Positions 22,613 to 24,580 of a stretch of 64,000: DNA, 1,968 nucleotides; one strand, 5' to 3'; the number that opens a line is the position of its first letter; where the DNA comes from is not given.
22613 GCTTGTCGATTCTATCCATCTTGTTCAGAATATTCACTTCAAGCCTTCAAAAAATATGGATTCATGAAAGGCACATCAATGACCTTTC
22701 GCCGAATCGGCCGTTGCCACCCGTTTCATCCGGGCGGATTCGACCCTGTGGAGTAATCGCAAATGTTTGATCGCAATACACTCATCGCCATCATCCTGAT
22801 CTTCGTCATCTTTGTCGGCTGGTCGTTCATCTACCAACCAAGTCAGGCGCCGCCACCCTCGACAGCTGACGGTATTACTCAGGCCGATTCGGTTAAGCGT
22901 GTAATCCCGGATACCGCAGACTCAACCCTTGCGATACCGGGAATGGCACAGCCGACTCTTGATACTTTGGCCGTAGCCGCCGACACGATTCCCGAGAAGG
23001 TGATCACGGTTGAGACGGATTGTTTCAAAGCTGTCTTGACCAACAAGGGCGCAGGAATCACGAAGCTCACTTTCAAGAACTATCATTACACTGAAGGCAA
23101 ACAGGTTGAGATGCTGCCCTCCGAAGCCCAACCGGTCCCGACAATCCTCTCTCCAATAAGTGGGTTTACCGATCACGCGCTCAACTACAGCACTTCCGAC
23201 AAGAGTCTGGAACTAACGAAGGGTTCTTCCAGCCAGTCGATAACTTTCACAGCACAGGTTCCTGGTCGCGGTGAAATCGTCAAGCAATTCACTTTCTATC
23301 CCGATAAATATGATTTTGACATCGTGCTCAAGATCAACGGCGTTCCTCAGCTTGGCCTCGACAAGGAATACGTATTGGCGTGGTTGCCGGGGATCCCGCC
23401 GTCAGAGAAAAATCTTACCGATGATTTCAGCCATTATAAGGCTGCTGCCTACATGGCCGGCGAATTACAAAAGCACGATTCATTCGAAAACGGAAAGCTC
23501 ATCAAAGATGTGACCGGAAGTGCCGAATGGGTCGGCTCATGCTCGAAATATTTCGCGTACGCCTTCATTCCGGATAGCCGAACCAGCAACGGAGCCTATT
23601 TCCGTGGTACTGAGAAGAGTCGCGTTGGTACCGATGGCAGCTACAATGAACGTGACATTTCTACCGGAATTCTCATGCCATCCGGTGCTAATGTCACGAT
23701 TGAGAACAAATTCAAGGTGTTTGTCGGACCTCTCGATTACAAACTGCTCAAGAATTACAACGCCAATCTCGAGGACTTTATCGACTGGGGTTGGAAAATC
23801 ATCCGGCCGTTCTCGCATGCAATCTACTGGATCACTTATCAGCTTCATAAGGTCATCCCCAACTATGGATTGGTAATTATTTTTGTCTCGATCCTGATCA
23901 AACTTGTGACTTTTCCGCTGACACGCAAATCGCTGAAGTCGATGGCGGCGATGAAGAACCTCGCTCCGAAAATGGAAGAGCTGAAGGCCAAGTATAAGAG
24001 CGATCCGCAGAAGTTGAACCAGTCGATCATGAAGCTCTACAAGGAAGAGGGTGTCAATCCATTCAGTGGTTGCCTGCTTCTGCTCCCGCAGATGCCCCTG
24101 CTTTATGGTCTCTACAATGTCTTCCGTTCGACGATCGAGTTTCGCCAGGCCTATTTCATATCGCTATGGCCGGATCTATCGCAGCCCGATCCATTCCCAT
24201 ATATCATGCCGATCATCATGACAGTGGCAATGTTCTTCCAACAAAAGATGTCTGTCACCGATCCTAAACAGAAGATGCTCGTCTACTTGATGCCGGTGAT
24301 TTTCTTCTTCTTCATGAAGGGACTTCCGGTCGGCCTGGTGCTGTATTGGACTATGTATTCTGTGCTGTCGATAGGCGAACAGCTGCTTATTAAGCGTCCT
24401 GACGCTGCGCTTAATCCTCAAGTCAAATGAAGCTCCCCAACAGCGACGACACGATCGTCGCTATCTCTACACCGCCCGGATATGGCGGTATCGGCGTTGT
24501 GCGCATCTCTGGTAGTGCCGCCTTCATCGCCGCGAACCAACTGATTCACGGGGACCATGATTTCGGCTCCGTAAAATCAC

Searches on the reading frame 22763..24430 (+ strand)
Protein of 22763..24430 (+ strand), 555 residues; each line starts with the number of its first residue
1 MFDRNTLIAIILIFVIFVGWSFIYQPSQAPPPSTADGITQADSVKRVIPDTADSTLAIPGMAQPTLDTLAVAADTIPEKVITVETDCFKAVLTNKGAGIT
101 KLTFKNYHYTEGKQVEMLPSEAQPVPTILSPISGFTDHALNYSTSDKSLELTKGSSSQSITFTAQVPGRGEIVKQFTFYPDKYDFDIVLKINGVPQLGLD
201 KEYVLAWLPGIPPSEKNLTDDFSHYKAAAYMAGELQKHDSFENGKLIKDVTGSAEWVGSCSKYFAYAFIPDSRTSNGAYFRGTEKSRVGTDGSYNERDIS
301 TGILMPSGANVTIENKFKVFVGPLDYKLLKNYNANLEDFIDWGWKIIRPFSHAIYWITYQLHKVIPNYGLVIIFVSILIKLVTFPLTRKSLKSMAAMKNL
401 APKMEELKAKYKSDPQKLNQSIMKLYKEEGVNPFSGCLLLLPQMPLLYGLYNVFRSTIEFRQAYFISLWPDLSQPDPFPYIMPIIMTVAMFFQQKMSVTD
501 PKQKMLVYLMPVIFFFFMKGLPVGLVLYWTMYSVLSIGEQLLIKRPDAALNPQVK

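Call 79: search_protein_families(library=pfam, proteins=[window:22763-24430:+], max_evalue=0.00001)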
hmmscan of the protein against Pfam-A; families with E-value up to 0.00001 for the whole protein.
window:22763-24430:+ (555 aa): 2 families
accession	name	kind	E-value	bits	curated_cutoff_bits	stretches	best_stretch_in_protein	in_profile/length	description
PF02096.25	60KD_IMP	-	4.2e-57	193.1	35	1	368-545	1-163/163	60Kd inner membrane protein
PF14849.12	YidC_periplas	-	1.4e-31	110.9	24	1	81-345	2-273/283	YidC periplasmic domain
